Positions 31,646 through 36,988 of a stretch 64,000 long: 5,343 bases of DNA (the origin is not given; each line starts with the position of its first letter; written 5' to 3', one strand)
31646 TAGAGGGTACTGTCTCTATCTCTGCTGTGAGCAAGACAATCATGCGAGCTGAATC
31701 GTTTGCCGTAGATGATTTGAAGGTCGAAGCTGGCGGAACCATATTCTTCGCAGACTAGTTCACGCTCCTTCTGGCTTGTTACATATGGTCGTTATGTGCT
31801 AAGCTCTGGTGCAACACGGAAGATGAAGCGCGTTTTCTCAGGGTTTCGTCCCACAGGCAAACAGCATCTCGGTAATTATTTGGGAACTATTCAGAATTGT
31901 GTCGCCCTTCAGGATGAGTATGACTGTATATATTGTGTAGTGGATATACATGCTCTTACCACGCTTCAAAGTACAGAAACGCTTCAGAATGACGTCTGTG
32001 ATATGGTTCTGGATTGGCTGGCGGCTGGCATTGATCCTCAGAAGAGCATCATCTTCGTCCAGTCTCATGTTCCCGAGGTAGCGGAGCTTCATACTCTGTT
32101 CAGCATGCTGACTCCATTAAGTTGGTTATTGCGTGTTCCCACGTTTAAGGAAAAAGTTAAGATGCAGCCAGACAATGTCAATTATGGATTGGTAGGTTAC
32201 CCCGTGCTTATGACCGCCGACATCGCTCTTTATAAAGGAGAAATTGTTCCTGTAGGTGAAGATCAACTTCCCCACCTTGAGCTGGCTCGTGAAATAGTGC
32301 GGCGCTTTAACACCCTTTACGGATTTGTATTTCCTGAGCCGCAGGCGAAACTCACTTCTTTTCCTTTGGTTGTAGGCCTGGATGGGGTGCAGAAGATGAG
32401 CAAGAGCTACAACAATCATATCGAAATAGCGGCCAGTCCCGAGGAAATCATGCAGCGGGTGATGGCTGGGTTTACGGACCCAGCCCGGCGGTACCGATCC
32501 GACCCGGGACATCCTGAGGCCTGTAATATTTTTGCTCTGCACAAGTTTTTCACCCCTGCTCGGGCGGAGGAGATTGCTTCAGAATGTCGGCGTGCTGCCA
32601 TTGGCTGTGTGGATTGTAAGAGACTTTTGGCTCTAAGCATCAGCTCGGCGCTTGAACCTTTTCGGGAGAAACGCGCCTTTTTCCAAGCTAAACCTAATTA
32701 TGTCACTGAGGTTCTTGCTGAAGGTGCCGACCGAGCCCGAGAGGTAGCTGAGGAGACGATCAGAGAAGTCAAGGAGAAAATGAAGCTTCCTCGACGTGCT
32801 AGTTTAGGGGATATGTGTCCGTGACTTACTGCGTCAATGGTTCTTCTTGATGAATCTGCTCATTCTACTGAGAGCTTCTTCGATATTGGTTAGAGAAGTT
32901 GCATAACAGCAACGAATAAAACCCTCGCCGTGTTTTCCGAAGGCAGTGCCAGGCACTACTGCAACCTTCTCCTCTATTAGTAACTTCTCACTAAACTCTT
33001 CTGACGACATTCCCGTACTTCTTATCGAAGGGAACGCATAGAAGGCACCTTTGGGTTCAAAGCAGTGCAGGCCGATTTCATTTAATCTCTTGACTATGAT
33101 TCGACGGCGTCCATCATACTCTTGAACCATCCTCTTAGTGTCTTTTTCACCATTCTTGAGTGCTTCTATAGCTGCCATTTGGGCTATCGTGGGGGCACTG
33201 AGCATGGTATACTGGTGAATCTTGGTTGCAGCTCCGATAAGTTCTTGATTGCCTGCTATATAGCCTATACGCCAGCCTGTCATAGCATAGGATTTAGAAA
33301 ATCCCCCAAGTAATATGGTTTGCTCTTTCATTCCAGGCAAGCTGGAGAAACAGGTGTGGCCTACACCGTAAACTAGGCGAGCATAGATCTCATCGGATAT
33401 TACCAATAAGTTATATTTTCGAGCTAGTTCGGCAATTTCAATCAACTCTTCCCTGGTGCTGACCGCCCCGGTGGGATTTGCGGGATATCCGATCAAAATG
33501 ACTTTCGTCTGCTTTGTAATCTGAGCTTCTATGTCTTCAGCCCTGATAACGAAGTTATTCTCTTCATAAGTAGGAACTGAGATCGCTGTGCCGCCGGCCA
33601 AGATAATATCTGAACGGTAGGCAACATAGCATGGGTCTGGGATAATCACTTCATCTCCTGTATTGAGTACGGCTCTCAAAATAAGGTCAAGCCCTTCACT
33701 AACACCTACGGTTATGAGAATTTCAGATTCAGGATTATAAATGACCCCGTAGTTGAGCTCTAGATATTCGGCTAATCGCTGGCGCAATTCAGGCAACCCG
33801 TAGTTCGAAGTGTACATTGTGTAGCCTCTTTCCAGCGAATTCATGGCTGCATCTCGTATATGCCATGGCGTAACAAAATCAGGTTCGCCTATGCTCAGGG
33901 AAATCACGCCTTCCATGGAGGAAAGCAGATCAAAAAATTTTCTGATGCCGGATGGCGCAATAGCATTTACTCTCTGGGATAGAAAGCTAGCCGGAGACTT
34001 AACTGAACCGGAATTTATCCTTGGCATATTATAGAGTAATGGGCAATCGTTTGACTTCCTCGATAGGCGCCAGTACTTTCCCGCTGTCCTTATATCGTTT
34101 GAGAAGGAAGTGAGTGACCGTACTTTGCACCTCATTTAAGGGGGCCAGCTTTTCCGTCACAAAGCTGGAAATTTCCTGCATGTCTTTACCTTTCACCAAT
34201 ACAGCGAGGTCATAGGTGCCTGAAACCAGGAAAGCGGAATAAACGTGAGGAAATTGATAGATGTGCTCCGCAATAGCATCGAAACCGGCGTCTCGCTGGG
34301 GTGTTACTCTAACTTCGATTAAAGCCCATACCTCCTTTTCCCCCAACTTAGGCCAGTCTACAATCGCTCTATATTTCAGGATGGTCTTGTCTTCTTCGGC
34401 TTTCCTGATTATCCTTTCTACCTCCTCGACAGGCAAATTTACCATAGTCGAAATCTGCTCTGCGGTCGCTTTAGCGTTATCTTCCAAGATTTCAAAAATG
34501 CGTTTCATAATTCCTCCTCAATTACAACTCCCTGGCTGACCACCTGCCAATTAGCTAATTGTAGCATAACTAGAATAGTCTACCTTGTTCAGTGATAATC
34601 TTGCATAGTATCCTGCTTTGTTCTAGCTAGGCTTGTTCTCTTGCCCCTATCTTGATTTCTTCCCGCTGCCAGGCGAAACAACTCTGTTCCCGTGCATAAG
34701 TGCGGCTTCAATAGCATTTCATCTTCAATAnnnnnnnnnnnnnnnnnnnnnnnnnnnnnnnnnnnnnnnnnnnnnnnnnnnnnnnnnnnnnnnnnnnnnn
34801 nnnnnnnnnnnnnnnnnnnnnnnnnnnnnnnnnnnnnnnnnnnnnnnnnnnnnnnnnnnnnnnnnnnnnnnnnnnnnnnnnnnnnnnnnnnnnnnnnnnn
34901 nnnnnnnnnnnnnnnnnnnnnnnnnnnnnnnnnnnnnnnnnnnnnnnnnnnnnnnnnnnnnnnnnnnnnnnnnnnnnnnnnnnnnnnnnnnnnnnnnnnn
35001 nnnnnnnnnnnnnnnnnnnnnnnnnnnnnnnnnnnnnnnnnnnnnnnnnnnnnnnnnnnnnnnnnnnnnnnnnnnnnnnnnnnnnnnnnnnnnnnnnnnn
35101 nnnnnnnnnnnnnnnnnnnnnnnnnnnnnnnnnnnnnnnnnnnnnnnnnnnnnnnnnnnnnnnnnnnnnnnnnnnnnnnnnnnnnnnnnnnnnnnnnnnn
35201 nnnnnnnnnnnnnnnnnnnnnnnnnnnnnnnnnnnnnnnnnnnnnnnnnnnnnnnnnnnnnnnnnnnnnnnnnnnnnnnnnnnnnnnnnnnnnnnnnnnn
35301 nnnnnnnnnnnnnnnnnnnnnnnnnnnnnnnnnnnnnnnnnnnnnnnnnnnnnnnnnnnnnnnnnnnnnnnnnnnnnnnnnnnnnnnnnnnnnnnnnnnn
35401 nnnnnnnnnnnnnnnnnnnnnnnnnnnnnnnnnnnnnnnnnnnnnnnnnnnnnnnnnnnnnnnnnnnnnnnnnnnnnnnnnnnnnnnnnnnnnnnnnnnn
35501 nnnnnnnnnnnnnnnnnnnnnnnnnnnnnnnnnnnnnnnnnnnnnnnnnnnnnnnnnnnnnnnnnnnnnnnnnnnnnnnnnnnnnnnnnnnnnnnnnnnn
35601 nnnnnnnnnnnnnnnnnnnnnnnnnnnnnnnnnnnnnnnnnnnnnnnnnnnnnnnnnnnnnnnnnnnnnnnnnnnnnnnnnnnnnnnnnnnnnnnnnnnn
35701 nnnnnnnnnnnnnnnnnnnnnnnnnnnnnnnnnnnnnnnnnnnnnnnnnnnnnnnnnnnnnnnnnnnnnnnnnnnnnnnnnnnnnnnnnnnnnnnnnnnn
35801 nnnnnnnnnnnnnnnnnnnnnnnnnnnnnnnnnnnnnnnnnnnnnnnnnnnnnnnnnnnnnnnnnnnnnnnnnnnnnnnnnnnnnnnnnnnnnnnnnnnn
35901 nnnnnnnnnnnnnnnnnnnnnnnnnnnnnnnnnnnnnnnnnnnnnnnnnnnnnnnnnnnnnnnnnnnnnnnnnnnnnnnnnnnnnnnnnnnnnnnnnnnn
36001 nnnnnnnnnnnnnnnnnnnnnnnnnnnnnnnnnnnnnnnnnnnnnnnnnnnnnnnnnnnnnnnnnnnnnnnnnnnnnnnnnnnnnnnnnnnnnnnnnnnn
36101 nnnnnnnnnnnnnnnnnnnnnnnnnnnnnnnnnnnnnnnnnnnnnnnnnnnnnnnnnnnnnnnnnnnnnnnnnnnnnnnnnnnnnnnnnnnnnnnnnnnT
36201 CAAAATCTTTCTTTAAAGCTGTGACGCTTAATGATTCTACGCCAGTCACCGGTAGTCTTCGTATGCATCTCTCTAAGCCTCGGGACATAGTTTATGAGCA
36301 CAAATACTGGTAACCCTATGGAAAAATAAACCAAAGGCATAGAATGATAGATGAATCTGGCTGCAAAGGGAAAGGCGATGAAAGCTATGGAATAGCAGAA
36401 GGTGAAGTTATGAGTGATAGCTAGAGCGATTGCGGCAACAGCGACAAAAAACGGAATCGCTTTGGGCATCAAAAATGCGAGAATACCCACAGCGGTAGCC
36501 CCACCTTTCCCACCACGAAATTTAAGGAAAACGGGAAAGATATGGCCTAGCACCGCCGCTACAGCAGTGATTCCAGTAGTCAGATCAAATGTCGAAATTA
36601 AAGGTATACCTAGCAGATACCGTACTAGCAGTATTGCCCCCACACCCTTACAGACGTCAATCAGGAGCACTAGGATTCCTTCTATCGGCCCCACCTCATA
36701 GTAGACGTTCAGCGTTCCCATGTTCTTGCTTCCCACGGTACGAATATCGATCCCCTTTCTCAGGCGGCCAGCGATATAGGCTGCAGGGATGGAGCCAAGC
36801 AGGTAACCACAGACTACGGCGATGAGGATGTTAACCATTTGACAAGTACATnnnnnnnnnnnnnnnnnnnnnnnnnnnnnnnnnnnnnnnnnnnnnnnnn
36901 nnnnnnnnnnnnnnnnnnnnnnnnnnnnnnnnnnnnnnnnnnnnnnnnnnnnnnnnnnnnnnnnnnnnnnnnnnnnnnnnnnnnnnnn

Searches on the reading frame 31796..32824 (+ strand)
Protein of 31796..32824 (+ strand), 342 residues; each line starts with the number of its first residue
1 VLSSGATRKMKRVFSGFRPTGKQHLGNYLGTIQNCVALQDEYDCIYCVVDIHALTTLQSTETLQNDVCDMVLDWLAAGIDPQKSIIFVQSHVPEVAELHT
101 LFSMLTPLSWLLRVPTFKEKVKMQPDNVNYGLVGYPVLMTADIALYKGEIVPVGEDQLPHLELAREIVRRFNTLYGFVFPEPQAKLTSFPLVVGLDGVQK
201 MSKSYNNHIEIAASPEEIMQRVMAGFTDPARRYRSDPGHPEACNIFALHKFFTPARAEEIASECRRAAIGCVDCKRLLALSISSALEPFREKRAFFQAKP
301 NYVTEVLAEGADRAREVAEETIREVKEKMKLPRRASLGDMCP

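Call 46: search_protein_families(library=pfam, proteins=[window:31796-32824:+], max_evalue=0.00001)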
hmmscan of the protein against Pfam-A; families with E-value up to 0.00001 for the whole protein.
window:31796-32824:+ (342 aa): 1 family
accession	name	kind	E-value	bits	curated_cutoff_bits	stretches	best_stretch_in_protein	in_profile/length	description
PF00579.31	tRNA-synt_1b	-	2e-65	221.5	21.1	1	12-286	7-291/292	tRNA synthetases class I (W and Y)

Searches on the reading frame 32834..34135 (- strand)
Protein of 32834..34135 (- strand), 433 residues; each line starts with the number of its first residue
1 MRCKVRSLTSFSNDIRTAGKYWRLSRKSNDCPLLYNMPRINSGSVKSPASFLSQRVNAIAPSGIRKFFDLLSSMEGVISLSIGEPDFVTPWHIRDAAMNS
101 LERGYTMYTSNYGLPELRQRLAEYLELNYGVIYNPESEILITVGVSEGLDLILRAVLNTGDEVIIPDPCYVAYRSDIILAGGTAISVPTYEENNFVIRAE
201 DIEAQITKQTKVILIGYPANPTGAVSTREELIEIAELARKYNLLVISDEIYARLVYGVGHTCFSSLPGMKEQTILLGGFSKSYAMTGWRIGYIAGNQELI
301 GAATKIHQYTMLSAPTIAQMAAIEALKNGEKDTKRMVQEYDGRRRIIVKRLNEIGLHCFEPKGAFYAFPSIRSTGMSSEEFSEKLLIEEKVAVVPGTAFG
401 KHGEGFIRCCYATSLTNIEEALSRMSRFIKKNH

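Call 46: search_protein_families(library=pfam, proteins=[window:32834-34135:-], max_evalue=0.00001)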
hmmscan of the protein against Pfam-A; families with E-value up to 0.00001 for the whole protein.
window:32834-34135:- (433 aa): 3 families
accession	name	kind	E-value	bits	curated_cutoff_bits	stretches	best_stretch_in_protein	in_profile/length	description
PF00155.27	Aminotran_1_2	-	1.5e-80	271.6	19.7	1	76-424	2-360/361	Aminotransferase class I and II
PF01041.23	DegT_DnrJ_EryC1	-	4.6e-09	36.4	19.8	1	146-248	49-145/360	DegT/DnrJ/EryC1/StrS aminotransferase family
PF00266.25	Aminotran_5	-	7.3e-06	25.6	21.5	0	135-248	60-175/371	Aminotransferase class-V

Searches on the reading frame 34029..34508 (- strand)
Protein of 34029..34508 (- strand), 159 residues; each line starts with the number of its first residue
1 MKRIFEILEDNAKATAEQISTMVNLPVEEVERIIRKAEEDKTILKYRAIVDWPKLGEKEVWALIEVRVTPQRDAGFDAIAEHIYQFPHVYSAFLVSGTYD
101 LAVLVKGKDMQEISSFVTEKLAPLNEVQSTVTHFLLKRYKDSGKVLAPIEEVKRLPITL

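Call 46: search_protein_families(library=pfam, proteins=[window:34029-34508:-], max_evalue=0.00001)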
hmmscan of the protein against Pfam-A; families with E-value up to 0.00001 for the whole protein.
window:34029-34508:- (159 aa): 1 family
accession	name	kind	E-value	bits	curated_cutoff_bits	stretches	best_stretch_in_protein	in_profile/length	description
PF01037.27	AsnC_trans_reg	-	7.6e-16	58.2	25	1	64-137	1-72/73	Lrp/AsnC ligand binding domain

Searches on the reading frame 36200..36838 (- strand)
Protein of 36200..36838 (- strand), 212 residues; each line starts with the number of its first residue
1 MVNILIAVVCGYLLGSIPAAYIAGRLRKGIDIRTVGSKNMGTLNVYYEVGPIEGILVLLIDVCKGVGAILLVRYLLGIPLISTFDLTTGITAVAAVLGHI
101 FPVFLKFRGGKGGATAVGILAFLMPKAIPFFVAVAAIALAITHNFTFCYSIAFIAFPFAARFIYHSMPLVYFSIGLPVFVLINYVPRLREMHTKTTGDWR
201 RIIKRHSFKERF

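Call 46: search_protein_families(library=pfam, proteins=[window:36200-36838:-], max_evalue=0.00001)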
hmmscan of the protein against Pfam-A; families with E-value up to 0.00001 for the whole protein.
window:36200-36838:- (212 aa): 1 family
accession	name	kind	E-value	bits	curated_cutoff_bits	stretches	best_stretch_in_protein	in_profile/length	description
PF02660.20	G3P_acyltransf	-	1.1e-38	133.4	24.1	1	11-184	2-157/164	Glycerol-3-phosphate acyltransferase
